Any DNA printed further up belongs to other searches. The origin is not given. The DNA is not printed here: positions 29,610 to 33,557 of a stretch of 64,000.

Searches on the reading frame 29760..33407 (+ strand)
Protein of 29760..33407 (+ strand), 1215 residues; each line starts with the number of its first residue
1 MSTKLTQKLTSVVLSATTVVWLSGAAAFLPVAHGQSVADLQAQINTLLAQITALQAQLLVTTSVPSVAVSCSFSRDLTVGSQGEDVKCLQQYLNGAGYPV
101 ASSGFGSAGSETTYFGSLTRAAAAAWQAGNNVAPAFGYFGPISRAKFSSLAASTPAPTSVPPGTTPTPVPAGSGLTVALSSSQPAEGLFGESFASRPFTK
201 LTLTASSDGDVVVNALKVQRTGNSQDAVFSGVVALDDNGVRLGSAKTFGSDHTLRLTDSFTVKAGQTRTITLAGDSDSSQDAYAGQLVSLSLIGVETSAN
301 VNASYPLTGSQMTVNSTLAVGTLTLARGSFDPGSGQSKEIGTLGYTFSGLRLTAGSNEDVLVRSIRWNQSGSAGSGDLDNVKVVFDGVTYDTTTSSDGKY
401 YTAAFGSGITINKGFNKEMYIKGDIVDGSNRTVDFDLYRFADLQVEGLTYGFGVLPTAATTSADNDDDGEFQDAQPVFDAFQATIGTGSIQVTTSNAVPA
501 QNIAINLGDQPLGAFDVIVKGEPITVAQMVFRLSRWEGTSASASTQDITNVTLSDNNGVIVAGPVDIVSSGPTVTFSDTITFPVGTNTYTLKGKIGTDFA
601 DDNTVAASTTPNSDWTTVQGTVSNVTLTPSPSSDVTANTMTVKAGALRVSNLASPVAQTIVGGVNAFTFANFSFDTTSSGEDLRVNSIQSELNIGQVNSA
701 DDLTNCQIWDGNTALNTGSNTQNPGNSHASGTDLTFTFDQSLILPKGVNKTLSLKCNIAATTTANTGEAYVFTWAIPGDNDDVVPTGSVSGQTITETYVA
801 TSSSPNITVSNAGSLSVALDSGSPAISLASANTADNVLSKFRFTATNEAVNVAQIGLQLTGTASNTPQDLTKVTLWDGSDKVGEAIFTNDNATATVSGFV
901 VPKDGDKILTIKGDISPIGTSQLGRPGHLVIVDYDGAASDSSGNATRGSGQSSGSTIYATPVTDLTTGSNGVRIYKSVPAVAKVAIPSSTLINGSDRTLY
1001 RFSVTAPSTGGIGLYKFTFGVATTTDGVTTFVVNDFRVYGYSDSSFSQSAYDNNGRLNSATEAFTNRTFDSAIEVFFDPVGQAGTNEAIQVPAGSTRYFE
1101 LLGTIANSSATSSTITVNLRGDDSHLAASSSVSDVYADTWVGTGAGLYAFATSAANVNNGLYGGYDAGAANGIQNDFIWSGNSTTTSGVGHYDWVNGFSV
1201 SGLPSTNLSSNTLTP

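Call 61: search_protein_families(library=ncbifam, proteins=[window:29760-33407:+], max_evalue=0.00001)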
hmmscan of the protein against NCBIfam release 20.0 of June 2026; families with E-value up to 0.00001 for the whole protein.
window:29760-33407:+ (1215 aa): 0 families

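Call 62: search_protein_families(library=pfam, proteins=[window:29760-33407:+], max_evalue=0.001)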
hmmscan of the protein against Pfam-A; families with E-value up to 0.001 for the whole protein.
window:29760-33407:+ (1215 aa): 1 family
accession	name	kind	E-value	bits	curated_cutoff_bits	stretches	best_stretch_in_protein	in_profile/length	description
PF01471.23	PG_binding_1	-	7.1e-06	26.6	23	1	82-131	1-42/57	Putative peptidoglycan binding domain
